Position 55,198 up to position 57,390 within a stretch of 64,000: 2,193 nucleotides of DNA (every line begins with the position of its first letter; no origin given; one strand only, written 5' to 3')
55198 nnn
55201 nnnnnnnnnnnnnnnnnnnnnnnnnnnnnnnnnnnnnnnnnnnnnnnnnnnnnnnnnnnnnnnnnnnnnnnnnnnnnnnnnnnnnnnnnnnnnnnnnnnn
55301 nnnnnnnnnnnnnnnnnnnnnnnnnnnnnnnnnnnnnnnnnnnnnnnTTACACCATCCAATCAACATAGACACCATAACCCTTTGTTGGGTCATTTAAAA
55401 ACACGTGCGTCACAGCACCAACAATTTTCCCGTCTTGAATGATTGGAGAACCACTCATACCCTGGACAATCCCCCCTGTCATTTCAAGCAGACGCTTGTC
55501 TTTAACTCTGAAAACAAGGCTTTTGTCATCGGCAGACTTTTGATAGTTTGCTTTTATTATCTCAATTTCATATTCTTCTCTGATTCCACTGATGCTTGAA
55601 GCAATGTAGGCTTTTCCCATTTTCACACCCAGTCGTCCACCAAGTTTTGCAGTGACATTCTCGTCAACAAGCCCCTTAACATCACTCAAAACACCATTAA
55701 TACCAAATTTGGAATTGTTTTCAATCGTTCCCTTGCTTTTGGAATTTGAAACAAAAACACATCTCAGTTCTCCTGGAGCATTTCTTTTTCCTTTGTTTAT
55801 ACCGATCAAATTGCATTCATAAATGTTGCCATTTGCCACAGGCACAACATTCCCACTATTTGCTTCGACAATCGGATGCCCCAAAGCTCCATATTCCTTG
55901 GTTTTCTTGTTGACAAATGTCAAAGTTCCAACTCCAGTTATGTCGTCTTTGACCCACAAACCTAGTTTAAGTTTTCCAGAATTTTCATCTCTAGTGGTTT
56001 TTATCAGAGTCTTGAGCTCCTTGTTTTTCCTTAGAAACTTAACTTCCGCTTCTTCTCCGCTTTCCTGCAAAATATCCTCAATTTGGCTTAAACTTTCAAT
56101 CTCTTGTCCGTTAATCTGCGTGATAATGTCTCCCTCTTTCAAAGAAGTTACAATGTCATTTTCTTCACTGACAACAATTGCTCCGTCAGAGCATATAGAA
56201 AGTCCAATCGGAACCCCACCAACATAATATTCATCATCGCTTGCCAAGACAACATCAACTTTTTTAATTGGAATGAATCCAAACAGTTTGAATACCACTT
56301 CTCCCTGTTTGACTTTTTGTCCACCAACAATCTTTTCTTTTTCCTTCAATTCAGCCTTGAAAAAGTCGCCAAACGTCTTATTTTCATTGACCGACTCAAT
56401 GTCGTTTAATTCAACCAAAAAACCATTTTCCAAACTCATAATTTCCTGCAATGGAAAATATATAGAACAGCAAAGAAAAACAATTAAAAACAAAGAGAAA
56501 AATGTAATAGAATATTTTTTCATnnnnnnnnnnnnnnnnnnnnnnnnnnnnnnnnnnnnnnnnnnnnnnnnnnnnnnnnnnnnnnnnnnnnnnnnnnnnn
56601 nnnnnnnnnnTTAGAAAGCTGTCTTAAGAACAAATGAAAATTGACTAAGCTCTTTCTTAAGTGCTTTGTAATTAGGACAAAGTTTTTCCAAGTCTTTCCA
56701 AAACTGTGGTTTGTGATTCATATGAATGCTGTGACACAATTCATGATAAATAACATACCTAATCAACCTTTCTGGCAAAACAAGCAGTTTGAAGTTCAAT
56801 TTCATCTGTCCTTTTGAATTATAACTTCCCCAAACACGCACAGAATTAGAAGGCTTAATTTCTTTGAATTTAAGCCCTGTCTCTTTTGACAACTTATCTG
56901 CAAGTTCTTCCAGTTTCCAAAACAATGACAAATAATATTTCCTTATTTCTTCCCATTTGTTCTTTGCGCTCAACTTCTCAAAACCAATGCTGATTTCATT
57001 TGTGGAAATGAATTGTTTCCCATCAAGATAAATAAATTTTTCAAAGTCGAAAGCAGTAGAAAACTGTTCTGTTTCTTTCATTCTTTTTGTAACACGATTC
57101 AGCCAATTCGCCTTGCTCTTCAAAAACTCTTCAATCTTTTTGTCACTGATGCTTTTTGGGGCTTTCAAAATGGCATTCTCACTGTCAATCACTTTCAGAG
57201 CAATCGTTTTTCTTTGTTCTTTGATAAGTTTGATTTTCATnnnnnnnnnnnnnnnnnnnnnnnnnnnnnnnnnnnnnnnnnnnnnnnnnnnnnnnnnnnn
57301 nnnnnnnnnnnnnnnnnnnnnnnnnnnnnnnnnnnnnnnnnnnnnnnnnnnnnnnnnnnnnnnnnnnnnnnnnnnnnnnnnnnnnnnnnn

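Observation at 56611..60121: Membrane-tethered PadR-like factor paired divergently with a DUF45 metallopeptidase, behind the densest repeat cluster and interrupting argR-recN-spoIVB synteny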

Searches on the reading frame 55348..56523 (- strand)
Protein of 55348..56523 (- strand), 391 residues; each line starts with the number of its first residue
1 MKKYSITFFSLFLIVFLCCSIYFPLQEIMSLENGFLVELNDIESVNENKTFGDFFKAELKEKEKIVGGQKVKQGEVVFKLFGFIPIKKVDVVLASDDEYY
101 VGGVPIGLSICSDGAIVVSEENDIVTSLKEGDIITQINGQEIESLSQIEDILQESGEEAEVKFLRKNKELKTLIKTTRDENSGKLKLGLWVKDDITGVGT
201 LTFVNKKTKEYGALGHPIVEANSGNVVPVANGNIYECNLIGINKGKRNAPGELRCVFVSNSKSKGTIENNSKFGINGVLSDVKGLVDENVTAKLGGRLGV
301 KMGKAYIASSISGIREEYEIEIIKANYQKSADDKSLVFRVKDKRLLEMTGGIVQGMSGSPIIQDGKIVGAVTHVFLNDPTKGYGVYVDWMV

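Call 3: search_protein_families(library=pfam, proteins=[window:55348-56523:-], max_evalue=0.01)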
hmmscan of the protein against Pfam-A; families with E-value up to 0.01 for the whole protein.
window:55348-56523:- (391 aa): 5 families
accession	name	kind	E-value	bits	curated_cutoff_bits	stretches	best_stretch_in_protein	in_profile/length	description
PF05580.18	Peptidase_S55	-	2.5e-75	253.5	25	1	184-391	2-210/210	SpoIVB peptidase S55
PF17820.7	PDZ_6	-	8.5e-07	29.1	27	1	128-164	16-53/54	PDZ domain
PF13180.12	PDZ_2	-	2.2e-05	25.1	27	1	124-175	25-79/80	PDZ domain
PF00595.29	PDZ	-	0.00034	21.4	23.2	1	128-156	43-73/81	PDZ domain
PF14685.13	PDZ_Tricorn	-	0.0026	18.1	25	1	128-171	40-84/88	Tricorn protease PDZ domain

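Call 4: search_protein_families(library=ncbifam, proteins=[window:55348-56523:-], max_evalue=0.01)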
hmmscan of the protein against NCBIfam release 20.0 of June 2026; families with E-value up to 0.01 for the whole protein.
window:55348-56523:- (391 aa): 6 families
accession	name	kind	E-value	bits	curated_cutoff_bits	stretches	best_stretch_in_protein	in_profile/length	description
TIGR02860.1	spore_IV_B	equivalog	7.4e-98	328.1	305.25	1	5-391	5-396/402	SpoIVB peptidase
TIGR02037.1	degP_htrA_DO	subfamily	3.4e-06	26.3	416.2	1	126-204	275-354/434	Do family serine endopeptidase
NF041521.1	HhoA_HhoB_HtrA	equivalog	0.00018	20.9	450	1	125-176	278-331/335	HhoA/HhoB/HtrA family serine endopeptidase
TIGR00054.1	TIGR00054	equivalog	0.00044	19.2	147.55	1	120-187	212-277/421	RIP metalloprotease RseP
NF040960.1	MamE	equivalog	0.0016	17.1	800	0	330-375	221-268/659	magnetosome formation protease MamE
NF010997.0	PRK14422.1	equivalog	0.0019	18.3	95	1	184-268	5-88/93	acylphosphatase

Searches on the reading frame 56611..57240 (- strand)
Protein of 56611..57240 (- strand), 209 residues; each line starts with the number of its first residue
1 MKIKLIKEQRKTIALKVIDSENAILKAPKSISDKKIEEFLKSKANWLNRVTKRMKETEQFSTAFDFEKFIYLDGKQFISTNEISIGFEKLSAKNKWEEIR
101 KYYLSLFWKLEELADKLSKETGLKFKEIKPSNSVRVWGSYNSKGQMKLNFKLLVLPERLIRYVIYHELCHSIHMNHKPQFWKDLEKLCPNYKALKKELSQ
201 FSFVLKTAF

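Call 3: search_protein_families(library=pfam, proteins=[window:56611-57240:-], max_evalue=0.01)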
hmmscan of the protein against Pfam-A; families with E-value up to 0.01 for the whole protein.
window:56611-57240:- (209 aa): 3 families
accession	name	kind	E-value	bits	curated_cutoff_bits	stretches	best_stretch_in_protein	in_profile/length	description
PF01863.23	YgjP-like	-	4.8e-37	128.4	26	1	11-200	1-206/207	YgjP-like, metallopeptidase domain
PF08325.16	WLM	-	6.4e-06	26.8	26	1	155-196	78-119/190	WLM domain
PF10263.15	SprT-like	-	0.0067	16.7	25.6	0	126-173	19-74/108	SprT-like family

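Call 4: search_protein_families(library=ncbifam, proteins=[window:56611-57240:-], max_evalue=0.01)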
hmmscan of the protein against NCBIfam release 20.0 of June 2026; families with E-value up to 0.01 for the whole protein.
window:56611-57240:- (209 aa): 0 families

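Call 27: find_homologous_proteins(query=window:56611-57237:-, max_evalue=0.00001)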
Query window:56611-57237:- (208 aa): 104 proteins with E <= 0.00001 among 484 candidates.
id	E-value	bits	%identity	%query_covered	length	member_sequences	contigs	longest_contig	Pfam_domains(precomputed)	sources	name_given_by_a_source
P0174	6.5e-128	442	99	100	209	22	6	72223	PF08325.17,PF01863.24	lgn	-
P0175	7.5e-102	357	78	100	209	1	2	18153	PF08325.17,PF01863.24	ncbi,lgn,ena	-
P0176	1.7e-101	356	78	100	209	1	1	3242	PF08325.17,PF01863.24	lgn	-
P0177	1.9e-101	356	78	100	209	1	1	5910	PF08325.17,PF01863.24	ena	-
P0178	2.0e-101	356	78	100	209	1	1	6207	PF08325.17,PF01863.24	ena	-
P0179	2.4e-101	355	78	100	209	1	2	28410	PF08325.17,PF01863.24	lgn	-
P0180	2.6e-101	355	78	100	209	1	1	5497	PF08325.17,PF01863.24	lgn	-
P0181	2.7e-101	355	78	100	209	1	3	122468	PF08325.17,PF01863.24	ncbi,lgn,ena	-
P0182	3.6e-101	355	78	100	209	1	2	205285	PF01863.24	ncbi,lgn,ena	-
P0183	6.2e-101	354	78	100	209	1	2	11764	PF08325.17,PF01863.24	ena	-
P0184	6.7e-101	354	78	100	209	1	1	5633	PF08325.17,PF01863.24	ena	-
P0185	7.2e-101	354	78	100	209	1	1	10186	PF08325.17,PF01863.24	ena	-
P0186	1.6e-100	353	78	100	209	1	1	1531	PF08325.17,PF01863.24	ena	-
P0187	2.6e-100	352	77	100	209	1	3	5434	PF08325.17,PF01863.24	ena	-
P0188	3.6e-100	351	77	100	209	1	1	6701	PF01863.24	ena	-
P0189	7.8e-100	350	77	100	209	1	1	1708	PF08325.17,PF01863.24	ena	-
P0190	7.9e-100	350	77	100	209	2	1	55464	PF08325.17,PF01863.24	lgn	-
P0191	1.8e-84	300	64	100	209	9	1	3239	PF08325.17,PF01863.24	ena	-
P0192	5.6e-82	292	62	99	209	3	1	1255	PF08325.17,PF01863.24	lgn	-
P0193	6.0e-82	292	61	100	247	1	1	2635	PF08325.17,PF01863.24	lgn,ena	-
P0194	2.8e-79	283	63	100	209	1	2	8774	PF01863.24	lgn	-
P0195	1.5e-78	281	59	100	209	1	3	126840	PF08325.17,PF01863.24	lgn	-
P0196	6.0e-78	279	61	100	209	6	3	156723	PF01863.24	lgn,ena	-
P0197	5.4e-76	273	59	99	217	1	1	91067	PF08325.17,PF01863.24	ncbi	-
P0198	9.4e-76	272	56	99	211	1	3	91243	PF01863.24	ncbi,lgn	-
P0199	4.3e-75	270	60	100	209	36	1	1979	PF01863.24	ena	-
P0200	2.4e-74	267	60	100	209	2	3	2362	PF01863.24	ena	-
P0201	4.7e-74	266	58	99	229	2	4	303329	PF01863.24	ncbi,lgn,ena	-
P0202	5.2e-74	266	57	99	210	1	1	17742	PF08325.17,PF01863.24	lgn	-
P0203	7.6e-74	266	57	99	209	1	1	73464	PF01863.24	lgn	-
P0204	6.1e-73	263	58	99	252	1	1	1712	PF01863.24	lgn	-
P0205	1.4e-72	261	57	100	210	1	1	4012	PF01863.24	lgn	-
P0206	3.0e-72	260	58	99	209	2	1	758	PF01863.24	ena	-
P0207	5.6e-72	259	58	100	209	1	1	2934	PF08325.17,PF01863.24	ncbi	-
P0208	2.9e-71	257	56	99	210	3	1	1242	PF08325.17,PF01863.24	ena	-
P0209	6.7e-71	256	56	100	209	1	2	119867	PF08325.17,PF01863.24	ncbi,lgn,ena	-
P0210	7.1e-71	256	56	99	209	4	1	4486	PF01863.24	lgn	-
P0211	7.2e-71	256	55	100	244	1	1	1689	PF01863.24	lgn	-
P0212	8.1e-71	256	54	99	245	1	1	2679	PF08325.17,PF01863.24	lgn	-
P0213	1.6e-70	255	56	100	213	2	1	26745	PF01863.24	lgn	-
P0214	5.9e-70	253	55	99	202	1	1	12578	PF08325.17,PF01863.24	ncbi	-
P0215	1.8e-68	248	55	99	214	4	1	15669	PF08325.17,PF01863.24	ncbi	-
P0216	2.1e-68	248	56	94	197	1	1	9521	PF01863.24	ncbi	-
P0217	8.9e-67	242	54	99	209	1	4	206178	PF01863.24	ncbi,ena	-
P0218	4.3e-66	240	54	93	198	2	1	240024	PF01863.24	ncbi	-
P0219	6.0e-66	240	53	99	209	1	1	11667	PF01863.24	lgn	-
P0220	6.7e-66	240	52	100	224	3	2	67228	PF01863.24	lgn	-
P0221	9.4e-66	239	52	100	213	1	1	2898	PF01863.24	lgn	-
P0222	1.7e-65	238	53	100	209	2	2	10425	PF01863.24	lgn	-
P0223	2.4e-65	238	54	99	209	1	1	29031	PF01863.24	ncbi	-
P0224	3.5e-65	237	50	99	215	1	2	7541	PF01863.24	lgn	-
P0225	1.5e-64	235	52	100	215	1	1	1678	PF08325.17,PF01863.24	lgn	-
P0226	3.1e-64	234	52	99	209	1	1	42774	PF01863.24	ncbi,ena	-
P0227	6.5e-64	233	52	100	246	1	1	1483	PF08325.17,PF01863.24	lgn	-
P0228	1.3e-63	232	52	99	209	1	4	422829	PF01863.24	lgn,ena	-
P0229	6.4e-63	230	50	100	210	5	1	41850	PF01863.24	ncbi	-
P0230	1.1e-62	229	53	99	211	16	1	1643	PF01863.24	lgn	-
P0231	3.4e-62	228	49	100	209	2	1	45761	PF01863.24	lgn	-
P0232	5.0e-61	224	50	98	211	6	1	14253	PF01863.24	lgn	-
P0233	9.7e-61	223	49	100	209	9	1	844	PF01863.24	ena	-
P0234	2.7e-60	221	50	100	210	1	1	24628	PF01863.24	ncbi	ncbi:MAG: M48 family metallopeptidase [Candidatus Caccovivens sp.]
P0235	3.2e-60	221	49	100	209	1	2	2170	PF01863.24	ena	-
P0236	2.1e-58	215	53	100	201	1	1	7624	PF01863.24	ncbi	-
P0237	9.2e-58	213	48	98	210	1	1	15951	PF01863.24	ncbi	-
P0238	6.6e-57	210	50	94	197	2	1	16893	PF08325.17,PF01863.24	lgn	-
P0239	8.4e-57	210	48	100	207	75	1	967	PF01863.24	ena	-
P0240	6.3e-56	207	48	98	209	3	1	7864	PF01863.24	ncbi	-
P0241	4.3e-55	204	47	98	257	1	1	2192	PF01863.24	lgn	-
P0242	9.3e-55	203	46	100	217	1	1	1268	PF08325.17,PF01863.24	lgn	-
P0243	1.1e-53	200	49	100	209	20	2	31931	PF01863.24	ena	-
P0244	8.9e-52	194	47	100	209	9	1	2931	PF01863.24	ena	-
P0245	1.6e-51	193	44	100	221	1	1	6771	PF08325.17,PF01863.24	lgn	-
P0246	1.1e-50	190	42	100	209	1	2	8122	PF01863.24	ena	-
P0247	1.1e-50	190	42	100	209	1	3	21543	PF01863.24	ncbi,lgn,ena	-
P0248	2.1e-50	189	42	100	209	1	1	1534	PF01863.24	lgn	-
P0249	2.4e-50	189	42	100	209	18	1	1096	PF01863.24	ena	-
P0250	2.9e-50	189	42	100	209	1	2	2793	PF01863.24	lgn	-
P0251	3.1e-50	188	42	100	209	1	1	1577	PF01863.24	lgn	-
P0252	3.1e-50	188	42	100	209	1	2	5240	PF01863.24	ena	-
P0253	3.5e-50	188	44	100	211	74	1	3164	PF01863.24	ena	-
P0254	3.6e-50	188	42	100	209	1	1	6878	PF01863.24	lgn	-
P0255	3.8e-50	188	42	100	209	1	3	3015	PF01863.24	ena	-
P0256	3.9e-50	188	42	100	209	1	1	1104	PF01863.24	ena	-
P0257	4.4e-50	188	42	100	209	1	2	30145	PF01863.24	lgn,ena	-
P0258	4.5e-50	188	43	100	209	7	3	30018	PF08325.17,PF01863.24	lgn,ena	-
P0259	5.9e-50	188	48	100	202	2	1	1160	PF01863.24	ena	-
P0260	8.1e-50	187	41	100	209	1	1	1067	PF01863.24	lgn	-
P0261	7.4e-49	184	43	100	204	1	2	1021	PF01863.24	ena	-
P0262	2.7e-20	91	28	93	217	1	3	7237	PF08325.17,PF01863.24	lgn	-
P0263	3.3e-15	74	43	41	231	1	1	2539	PF01863.24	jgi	jgi:predicted metal-dependent hydrolase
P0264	1.9e-11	62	29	96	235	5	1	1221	PF08325.17,PF10263.16,PF01863.24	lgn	-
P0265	3.6e-11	61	30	96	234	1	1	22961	PF10263.16,PF01863.24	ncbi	-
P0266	3.0e-10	58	31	93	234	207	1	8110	PF08325.17,PF10263.16,PF01863.24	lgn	-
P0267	3.9e-10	58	29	96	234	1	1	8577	PF08325.17,PF10263.16,PF01863.24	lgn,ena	-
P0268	4.7e-10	57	30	93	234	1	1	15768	PF08325.17,PF10263.16,PF01863.24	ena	-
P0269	5.4e-10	57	30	93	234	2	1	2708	PF08325.17,PF10263.16,PF01863.24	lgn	-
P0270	7.5e-10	57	30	93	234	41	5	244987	PF10263.16,PF01863.24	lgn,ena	-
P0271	9.1e-10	56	29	93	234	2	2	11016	PF08325.17,PF10263.16,PF01863.24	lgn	-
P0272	9.8e-10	56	28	96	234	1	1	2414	PF10263.16,PF01863.24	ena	-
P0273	9.8e-10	56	29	93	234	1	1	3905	PF10263.16,PF01863.24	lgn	-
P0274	1.2e-9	56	29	93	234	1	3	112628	PF08325.17,PF10263.16,PF01863.24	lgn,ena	-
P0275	1.3e-9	56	28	96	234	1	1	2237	PF01863.24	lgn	-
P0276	2.6e-9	55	30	93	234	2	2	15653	PF10263.16,PF01863.24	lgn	-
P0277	6.5e-7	47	37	37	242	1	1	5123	PF13672.12,PF10263.16,PF01863.24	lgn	-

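Call 28: find_encoding_contigs(protein=P0262, flank=5000, max_places=3)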
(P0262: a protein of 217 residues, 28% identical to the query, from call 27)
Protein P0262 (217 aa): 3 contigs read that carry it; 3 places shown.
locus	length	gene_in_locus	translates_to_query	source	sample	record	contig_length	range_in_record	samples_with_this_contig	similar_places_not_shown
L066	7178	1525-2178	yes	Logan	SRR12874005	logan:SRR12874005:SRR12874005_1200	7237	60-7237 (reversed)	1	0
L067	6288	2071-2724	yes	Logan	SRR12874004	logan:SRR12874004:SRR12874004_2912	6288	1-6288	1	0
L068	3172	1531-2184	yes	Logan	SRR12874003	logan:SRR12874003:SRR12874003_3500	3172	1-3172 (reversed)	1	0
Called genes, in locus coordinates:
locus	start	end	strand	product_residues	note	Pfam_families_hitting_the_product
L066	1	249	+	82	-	?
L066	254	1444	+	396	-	PF00248:Aldo_ket_red, PF13746:Fer4_18 (faint), PF13187:Fer4_9 (weak), PF13534:Fer4_17 (weak)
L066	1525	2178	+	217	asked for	PF01863:YgjP-like, PF08325:WLM (weak)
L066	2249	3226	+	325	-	PF00248:Aldo_ket_red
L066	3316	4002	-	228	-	PF13192:Thioredoxin_3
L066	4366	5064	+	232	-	PF00072:Response_reg, PF00486:Trans_reg_C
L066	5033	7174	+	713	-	PF00512:HisKA, PF02518:HATPase_c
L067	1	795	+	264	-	?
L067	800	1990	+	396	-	PF00248:Aldo_ket_red, PF13746:Fer4_18 (faint), PF13187:Fer4_9 (weak), PF13534:Fer4_17 (weak)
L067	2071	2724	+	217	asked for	PF01863:YgjP-like, PF08325:WLM (weak)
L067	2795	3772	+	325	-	PF00248:Aldo_ket_red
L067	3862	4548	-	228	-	PF13192:Thioredoxin_3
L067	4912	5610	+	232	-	PF00072:Response_reg, PF00486:Trans_reg_C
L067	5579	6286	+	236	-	?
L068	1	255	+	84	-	?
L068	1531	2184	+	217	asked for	PF01863:YgjP-like, PF08325:WLM (weak)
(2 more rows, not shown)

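Call 29: find_encoding_contigs(protein=P0270, flank=5000, max_places=3)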
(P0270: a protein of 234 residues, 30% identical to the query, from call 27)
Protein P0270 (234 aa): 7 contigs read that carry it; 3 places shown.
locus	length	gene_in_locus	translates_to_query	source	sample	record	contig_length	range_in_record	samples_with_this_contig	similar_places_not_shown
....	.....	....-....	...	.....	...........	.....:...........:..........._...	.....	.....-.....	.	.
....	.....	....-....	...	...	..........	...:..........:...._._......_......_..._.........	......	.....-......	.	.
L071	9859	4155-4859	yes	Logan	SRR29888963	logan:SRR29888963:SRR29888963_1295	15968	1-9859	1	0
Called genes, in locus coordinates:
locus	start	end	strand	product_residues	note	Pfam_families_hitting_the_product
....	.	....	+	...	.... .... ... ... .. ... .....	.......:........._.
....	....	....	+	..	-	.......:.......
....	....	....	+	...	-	-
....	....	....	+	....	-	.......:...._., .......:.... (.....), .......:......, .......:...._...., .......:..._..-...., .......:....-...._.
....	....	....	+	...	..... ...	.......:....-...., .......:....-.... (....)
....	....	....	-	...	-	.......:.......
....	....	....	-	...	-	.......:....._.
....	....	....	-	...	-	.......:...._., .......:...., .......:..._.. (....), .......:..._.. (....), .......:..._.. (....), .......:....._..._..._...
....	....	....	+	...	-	-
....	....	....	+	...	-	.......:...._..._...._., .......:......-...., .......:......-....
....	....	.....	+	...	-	-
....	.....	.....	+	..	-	-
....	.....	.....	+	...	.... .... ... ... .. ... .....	-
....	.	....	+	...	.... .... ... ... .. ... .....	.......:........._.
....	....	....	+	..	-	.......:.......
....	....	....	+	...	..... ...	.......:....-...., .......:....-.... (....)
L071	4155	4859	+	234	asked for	PF01863:YgjP-like, PF10263:SprT-like (weak)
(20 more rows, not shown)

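Call 45: search_solved_structures(query=window:56611-57237:-, max_evalue=1, show_alignments=1)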
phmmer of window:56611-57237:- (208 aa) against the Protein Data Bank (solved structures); distinct sequences matched with E-value up to 1: 2.
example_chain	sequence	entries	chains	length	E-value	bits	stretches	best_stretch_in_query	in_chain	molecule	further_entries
4jiu_A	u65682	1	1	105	0.0026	20.6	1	142-194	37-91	Proabylysin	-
5jig_A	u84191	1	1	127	0.53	13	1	158-187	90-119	Ubiquitin and WLM domain-containing metalloprotease SPCC1442.07c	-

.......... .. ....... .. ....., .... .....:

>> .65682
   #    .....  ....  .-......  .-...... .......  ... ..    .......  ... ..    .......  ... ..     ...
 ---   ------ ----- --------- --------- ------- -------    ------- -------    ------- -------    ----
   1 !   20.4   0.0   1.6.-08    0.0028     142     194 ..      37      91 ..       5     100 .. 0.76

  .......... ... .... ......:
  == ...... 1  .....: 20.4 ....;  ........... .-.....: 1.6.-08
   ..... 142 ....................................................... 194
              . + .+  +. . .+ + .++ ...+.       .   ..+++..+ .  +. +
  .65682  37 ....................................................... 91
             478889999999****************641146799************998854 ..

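Call 74: search_protein_families(library=padloc, proteins=[window:56611-57240:-], max_evalue=0.01)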
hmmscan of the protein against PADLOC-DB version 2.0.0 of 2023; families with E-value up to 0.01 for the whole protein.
window:56611-57240:- (209 aa): 0 families

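Call 76: predict_structure(alignment_id=A3)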
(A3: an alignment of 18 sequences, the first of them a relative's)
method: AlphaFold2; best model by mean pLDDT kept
length: 209 residues; sequences in the alignment: 18
mean_pLDDT: 95.3   pTM: 0.82
mean pLDDT of the five models: 95.3, 95.2, 94.3, 94.2, 94.2
residues with pLDDT >= 90: 193; 70-90: 16; 50-70: 0; < 50: 0
segments of 3 or more residues with pLDDT < 50: none
pLDDT, mean of each block of 10 residues (from residue 1): 94 92 95 94 93 88 93 96 94 96 98 98 97 96 97 98 98 96 97 96 92
secondary structure, 60 per line:
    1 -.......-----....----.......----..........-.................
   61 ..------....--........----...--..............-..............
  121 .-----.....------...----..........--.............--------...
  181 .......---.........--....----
elements in order: E2-8 E14-17 E22-28 H33-42 H44-62 E69-72 E75-79 H92-105 H107-121 E127-131 E138-140 E145-149 H150-154 H157-169 H178-187 H191-199 H202-205
